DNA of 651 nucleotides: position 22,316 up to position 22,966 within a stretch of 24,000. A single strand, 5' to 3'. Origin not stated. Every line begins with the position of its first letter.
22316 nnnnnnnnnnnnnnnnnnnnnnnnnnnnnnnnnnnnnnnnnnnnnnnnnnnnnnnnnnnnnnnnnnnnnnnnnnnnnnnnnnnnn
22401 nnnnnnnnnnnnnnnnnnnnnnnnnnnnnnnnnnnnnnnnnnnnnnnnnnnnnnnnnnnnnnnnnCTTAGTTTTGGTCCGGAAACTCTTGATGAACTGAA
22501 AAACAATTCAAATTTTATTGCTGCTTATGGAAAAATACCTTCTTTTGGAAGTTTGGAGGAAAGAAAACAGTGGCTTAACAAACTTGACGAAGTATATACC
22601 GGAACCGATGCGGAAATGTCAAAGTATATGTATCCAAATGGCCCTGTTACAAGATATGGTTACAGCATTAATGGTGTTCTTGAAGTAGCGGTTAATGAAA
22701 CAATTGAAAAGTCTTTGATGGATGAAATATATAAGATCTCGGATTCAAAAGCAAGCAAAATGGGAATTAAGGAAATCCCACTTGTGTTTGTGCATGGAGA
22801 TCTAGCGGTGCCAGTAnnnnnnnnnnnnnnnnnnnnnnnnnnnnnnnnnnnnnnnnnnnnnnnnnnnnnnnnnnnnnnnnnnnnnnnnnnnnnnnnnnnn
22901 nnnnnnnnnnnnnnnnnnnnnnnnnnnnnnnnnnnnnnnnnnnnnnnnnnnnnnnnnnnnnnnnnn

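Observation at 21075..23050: Alpha-lytic-protease-like S1 protease paired with a surface-anchored copy of its own pro-like domain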

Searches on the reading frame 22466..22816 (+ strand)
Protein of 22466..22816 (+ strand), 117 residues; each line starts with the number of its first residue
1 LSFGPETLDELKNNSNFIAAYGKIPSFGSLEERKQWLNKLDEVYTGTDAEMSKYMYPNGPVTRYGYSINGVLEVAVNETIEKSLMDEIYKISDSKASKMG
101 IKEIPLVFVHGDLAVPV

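Call 40: search_solved_structures(query=A4, max_evalue=10, show_alignments=2)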
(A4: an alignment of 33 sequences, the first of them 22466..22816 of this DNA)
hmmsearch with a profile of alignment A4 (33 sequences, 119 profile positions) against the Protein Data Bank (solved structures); distinct sequences matched with E-value up to 10: 10.
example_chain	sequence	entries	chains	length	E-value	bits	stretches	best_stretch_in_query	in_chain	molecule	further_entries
7bid_A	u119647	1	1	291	0.0062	19.8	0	39-99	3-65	v31WRAP-T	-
8q3r_A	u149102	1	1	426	0.19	15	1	48-104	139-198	DNA polymerase processivity factor component OPG148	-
6pql_A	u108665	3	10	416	0.27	14.5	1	56-107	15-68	ABC transporter sugar-binding protein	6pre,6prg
1p4r_A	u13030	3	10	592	0.31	14.3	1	23-47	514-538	Bifunctional purine biosynthesis protein PURH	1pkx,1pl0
5uy8_A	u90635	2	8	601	0.32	14.2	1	23-47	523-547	Bifunctional purine biosynthesis protein PURH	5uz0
8wpf_B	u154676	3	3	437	0.33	14.2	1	48-103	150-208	A22R DNA polymerase processivity factor | DNA polymerase processivity factor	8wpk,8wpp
10wp_C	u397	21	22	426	0.41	13.9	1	48-103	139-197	DNA polymerase processivity factor component OPG148 | A22 DNA replication processivity factor | DNA polymerase processivity factor component A20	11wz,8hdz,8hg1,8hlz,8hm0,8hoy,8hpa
21kl_A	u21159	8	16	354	0.68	13.2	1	31-65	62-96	putative nuclease | HNH nuclease domain-containing protein | TasH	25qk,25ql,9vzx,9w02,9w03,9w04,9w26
7ogt_B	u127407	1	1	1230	2.2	11.6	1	10-46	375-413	Structural maintenance of chromosomes protein 3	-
6yuf_C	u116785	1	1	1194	3.9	10.7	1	13-57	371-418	Structural maintenance of chromosomes protein 3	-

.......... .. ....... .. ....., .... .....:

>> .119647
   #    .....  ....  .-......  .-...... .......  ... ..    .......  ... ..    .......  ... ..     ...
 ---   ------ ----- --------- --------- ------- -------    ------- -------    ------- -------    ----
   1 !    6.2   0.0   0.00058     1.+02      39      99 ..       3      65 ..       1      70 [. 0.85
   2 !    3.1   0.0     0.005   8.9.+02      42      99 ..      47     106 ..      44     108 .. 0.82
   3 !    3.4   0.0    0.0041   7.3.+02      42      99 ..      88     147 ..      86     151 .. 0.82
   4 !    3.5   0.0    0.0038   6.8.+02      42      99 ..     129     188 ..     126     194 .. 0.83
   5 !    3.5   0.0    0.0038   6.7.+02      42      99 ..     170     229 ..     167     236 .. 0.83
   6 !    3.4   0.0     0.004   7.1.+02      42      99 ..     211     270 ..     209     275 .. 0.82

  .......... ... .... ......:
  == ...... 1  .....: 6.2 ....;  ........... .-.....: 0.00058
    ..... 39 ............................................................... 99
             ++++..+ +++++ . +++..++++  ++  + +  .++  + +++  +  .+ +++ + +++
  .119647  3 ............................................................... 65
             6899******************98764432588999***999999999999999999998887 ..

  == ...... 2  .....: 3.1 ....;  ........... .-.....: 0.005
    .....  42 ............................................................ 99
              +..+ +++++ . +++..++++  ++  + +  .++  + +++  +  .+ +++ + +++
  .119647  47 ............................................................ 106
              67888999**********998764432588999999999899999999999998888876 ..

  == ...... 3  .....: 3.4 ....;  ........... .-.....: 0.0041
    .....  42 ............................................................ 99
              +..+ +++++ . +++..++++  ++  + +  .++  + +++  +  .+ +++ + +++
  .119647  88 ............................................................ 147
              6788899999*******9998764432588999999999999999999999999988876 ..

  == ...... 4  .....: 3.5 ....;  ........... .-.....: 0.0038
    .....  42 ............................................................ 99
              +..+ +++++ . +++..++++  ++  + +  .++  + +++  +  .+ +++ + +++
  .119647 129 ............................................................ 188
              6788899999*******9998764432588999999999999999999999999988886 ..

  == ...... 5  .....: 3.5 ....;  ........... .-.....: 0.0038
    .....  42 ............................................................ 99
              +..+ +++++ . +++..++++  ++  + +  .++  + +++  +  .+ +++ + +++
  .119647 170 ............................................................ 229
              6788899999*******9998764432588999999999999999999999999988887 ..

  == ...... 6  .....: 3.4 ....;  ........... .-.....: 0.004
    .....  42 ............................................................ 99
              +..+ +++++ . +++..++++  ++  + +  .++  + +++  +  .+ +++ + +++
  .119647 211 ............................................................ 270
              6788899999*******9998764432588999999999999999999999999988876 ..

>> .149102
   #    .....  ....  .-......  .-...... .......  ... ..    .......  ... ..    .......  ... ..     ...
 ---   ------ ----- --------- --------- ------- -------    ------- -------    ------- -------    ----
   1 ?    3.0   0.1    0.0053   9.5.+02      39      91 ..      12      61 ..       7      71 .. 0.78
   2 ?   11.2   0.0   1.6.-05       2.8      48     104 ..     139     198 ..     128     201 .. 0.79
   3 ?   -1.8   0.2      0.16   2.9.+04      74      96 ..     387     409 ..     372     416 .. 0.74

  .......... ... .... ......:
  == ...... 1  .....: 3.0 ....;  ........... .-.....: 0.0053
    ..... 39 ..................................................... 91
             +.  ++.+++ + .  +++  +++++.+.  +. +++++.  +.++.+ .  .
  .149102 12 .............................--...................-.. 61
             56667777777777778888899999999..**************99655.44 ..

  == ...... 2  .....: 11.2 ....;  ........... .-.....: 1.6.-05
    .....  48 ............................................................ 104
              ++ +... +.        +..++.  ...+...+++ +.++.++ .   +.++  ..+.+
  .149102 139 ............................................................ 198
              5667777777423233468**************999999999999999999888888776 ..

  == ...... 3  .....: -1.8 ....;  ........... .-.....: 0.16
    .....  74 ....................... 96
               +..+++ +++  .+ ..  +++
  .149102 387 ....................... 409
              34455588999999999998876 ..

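Call 47: search_protein_representatives(alignment_id=A4)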
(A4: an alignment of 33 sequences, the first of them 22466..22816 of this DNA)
Query: 33 sequences, 119 profile positions. Proteins with E-value up to 0.001 (for the whole library): 480; up to 1e-10: 299; up to 1e-30: 64. The best 150 are listed.
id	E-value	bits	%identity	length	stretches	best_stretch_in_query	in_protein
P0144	1.3e-89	312.3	-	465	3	1-117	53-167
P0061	1.2e-84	296.4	-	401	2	1-118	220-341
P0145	3.9e-68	243.1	-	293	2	2-117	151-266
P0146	2.6e-59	214.6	-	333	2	1-117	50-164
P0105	9.4e-58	209.6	-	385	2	15-117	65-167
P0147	4.3e-56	204.2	-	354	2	1-117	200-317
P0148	6.7e-54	197.1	-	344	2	16-117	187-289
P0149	2.2e-51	189.0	-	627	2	15-114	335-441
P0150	5.5e-51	187.8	-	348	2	13-117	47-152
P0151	7.8e-49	180.8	-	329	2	1-117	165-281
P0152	1.7e-48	179.7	-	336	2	16-116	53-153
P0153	2.8e-48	179.0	-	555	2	2-118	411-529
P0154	1.5e-47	176.7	-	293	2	1-118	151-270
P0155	1.8e-47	176.4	-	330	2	1-118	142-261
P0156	3.4e-47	175.5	-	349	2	1-112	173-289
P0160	1.9e-45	169.9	-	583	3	15-116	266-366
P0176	3.9e-35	136.6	-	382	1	1-118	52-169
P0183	1.9e-33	131.1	-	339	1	1-118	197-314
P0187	5.1e-33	129.8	-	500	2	14-113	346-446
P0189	2.3e-32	127.7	-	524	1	1-116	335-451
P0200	2.5e-30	121.1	-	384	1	8-118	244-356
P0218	4.0e-27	110.7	-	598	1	1-117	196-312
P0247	3.5e-24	101.3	-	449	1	10-118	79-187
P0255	6.4e-23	97.2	-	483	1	19-117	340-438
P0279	2.0e-20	89.1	-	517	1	13-114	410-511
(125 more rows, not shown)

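Call 49: search_protein_families(library=pfam, proteins=[P0149, P0153, P0160, P0183, P0187, P0189, P0200, P0218, P0255, P0279], max_evalue=0.01)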
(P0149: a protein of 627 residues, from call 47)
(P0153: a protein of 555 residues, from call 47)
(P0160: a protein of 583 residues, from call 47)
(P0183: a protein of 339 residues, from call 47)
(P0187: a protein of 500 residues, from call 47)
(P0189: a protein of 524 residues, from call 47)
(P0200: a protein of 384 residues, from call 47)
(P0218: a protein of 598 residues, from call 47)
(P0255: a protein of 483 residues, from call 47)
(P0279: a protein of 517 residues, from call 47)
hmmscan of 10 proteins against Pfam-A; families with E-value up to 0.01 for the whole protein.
P0149 (627 aa): 2 families
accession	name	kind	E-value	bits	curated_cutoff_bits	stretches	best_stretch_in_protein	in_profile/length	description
PF13229.12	Beta_helix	-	1.1e-42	145.8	25.9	4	101-245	8-158/158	Right handed beta helix region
PF05048.19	NosD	-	3.7e-39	134.8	23.6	2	47-217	1-163/212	Periplasmic copper-binding protein (NosD)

P0153 (555 aa): 11 families
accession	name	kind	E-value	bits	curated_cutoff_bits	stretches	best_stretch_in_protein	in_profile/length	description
PF13646.12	HEAT_2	-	1.6e-33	115.3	27.7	3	241-314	1-76/88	HEAT repeats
PF02985.28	HEAT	-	6.5e-18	63.6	23.5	1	240-264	1-25/31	HEAT repeat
PF03130.22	HEAT_PBS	-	3.3e-17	61.4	20.9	2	378-404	1-27/27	PBS lyase HEAT-like repeat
PF13513.12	HEAT_EZ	-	1.4e-15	57.8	27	1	240-264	29-53/55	HEAT-like repeat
PF12717.13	Cnd1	-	1.3e-14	55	26.4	2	356-425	15-90/162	non-SMC mitotic condensation complex subunit 1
PF00514.29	Arm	-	2.5e-10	40.5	20.6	1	268-297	10-39/41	Armadillo/beta-catenin-like repeat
PF14663.11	RasGEF_N_2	-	7.5e-07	29.9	27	0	237-271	3-38/108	Rapamycin-insensitive companion of mTOR RasGEF_N domain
PF12755.13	Vac14_Fab1_bd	-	1.6e-06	29.1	22.1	0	393-429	27-63/97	Vacuolar 14 Fab1-binding region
PF21547.3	TTI1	-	0.00058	20.1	27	0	397-429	3-35/90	TELO2-interacting protein 1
PF11791.14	Aconitase_B_N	-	0.0021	18.5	25.8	0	256-296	80-118/153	Aconitate B N-terminal domain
PF01602.26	Adaptin_N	-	0.0075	15.3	37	0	234-297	109-178/524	Adaptin N terminal region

P0160 (583 aa): 0 families

P0183 (339 aa): 0 families

P0187 (500 aa): 1 family
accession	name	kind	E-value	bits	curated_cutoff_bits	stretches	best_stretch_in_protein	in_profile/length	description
PF00963.24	Cohesin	-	1.8e-11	44.8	24.1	1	35-154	5-128/139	Cohesin domain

P0189 (524 aa): 3 families
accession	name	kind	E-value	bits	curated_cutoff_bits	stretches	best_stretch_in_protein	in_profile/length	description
PF05048.19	NosD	-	2e-35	122.6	23.6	2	46-202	2-142/212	Periplasmic copper-binding protein (NosD)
PF13229.12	Beta_helix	-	2.3e-27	96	25.9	2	103-251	12-158/158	Right handed beta helix region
PF07602.17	DUF1565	-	4.5e-09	36.4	20.3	1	189-289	110-206/257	Protein of unknown function (DUF1565)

P0200 (384 aa): 13 families
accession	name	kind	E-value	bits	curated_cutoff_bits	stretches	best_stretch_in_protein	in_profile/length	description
PF13646.12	HEAT_2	-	3e-36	124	27.7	3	67-140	1-76/88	HEAT repeats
PF03130.22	HEAT_PBS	-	2.2e-29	99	20.9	2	81-107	1-27/27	PBS lyase HEAT-like repeat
PF02985.28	HEAT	-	3.6e-15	55.1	23.5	0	67-93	2-28/31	HEAT repeat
PF13513.12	HEAT_EZ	-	7e-13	49.2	27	0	66-92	29-55/55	HEAT-like repeat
PF00514.29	Arm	-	1.3e-12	47.8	20.6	0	188-215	11-38/41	Armadillo/beta-catenin-like repeat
PF12717.13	Cnd1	-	2.8e-11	44.2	26.4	2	181-261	13-99/162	non-SMC mitotic condensation complex subunit 1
PF11838.14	ERAP1_C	-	0.00028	20.9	38.2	0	143-238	128-232/318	ERAP1-like C-terminal domain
PF16416.11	GUN4_N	-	0.0017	18.6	24.3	0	34-91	7-61/83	ARM-like repeat domain, GUN4-N terminal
PF25767.1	ARM_TBCD_2nd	-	0.0022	17.8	29.7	0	46-93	58-105/245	Tubulin-specific chaperone D-like, ARM repeats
PF14663.11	RasGEF_N_2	-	0.0028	18.4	27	0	221-254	6-39/108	Rapamycin-insensitive companion of mTOR RasGEF_N domain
PF01602.26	Adaptin_N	-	0.003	16.6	37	0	37-250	81-295/524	Adaptin N terminal region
PF05004.19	IFRD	-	0.0047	16.4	25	0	184-234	210-258/306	Interferon-related developmental regulator (IFRD)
PF25786.1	HEAT_GCN1_C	-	0.0059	17.1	27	0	220-255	67-102/151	GCN1-like, C-terminal HEAT repeats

P0218 (598 aa): 3 families
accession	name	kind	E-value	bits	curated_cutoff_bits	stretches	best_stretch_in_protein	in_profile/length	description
PF00404.24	Dockerin_1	-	9.7e-05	22.9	22.9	1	542-589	1-49/57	Dockerin type I domain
PF13833.12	EF-hand_8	-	0.0035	17.5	28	0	543-562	34-53/54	EF-hand domain pair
PF20958.2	GxGYxYP_N_3rd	-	0.0057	17.2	24.4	0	95-151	17-69/91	GxGYxYP third domain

P0255 (483 aa): 7 families
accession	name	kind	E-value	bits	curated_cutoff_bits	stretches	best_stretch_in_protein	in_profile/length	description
PF13646.12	HEAT_2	-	2.3e-32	111.6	27.7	3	78-157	6-88/88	HEAT repeats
PF03130.22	HEAT_PBS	-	6.4e-23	79.1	20.9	2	117-143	1-27/27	PBS lyase HEAT-like repeat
PF02985.28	HEAT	-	2e-15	55.9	23.5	0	104-129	3-28/31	HEAT repeat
PF13513.12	HEAT_EZ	-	1.1e-11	45.4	27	0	102-128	29-55/55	HEAT-like repeat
PF00514.29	Arm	-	9.4e-10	38.6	20.6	0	102-128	13-39/41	Armadillo/beta-catenin-like repeat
PF12717.13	Cnd1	-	1.4e-06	28.9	26.4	0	102-173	22-101/162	non-SMC mitotic condensation complex subunit 1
PF24714.1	TOR1L1_N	-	0.00093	19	43.3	0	67-131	96-160/281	TORTIFOLIA1 N-terminal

P0279 (517 aa): 9 families
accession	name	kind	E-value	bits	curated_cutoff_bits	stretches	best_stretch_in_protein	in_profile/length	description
PF13646.12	HEAT_2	-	3.5e-37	127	27.7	4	202-282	4-87/88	HEAT repeats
PF03130.22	HEAT_PBS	-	2.1e-23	80.6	20.9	2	364-390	1-27/27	PBS lyase HEAT-like repeat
PF02985.28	HEAT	-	8.6e-19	66.3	23.5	0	352-376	4-28/31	HEAT repeat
PF13513.12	HEAT_EZ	-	3.7e-11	43.7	27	0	349-375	29-55/55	HEAT-like repeat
PF12717.13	Cnd1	-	7.7e-08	33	26.4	1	342-410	15-89/162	non-SMC mitotic condensation complex subunit 1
PF00514.29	Arm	-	7.9e-06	26.2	20.6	0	223-253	8-38/41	Armadillo/beta-catenin-like repeat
PF21040.3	CEP104-like_TOG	-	0.0011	19.6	24.3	0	322-382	77-138/208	Centrosomal protein CEP104-like, TOG domain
PF21547.3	TTI1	-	0.0021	18.4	27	0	383-438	3-51/90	TELO2-interacting protein 1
PF11791.14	Aconitase_B_N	-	0.0034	17.8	25.8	0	298-344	71-118/153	Aconitate B N-terminal domain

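Call 53: search_protein_families(library=ncbifam, proteins=[P0247, P0218, P0176], max_evalue=10)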
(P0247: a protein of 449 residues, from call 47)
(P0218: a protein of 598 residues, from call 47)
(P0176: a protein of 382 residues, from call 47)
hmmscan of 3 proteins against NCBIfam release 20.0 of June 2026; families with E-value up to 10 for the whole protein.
P0247 (449 aa): 1 family
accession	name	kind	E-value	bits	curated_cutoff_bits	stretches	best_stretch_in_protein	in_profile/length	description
NF010008.0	PRK13481.1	equivalog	0.014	14.7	270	1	3-62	32-89/269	glycosyltransferase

P0218 (598 aa): 0 families

P0176 (382 aa): 1 family
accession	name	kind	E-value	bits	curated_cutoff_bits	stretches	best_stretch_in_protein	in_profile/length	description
NF051463.1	Rv1815_serprot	equivalog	0.00062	19.3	175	1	324-360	136-173/190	Rv1815 family serine proteinase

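Call 103: find_encoding_contigs(protein=P0247, flank=6000, max_places=3)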
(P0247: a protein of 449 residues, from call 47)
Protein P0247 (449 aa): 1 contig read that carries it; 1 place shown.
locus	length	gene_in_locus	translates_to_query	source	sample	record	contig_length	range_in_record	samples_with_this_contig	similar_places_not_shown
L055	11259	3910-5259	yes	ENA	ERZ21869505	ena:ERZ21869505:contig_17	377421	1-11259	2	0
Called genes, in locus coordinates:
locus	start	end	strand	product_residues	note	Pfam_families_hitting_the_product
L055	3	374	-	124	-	?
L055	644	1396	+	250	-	PF26740:DUF8246 (faint), PF28530:DUF8426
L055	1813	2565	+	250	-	PF00254:FKBP_C, PF22199:FKBP26_IF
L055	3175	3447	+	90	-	-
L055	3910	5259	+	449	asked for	-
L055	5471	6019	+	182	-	-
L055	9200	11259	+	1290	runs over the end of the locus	-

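Call 104: find_encoding_contigs(protein=P0187, flank=6000, max_places=3)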
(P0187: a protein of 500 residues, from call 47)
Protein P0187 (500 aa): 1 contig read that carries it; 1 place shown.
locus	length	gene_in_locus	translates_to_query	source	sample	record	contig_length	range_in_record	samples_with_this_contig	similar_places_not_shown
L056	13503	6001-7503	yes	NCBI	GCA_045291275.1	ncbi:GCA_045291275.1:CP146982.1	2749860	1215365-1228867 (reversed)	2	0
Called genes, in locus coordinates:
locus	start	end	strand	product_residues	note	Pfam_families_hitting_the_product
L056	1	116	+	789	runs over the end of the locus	PF00662:Proton_antipo_N, PF00361:Proton_antipo_M, PF13244:MbhD, PF20501:MbhE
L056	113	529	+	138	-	PF04039:MnhB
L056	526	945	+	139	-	PF00420:Oxidored_q2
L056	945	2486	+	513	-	PF00361:Proton_antipo_M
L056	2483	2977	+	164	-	PF01899:MNHE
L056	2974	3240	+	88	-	PF04066:MrpF_PhaF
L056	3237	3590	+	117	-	PF03334:PhaG_MnhG_YufB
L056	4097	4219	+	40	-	-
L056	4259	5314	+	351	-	PF01300:Sua5_yciO_yrdC, PF03481:Sua5_C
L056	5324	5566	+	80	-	-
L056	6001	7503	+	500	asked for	PF00963:Cohesin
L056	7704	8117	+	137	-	-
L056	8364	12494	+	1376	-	PF00092:VWA, PF06707:DUF1194, PF13519:VWA_2 (weak), PF00404:Dockerin_1 (weak)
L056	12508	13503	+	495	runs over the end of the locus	PF00963:Cohesin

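Call 127: search_protein_families(library=pfam, proteins=[P0247], max_evalue=0.01)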
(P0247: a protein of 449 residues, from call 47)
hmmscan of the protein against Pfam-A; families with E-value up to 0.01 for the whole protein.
P0247 (449 aa): 1 family
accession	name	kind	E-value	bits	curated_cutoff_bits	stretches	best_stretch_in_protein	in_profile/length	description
PF00548.26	Peptidase_C3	-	0.0016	18.9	22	1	315-369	119-174/174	3C cysteine protease (picornain 3C)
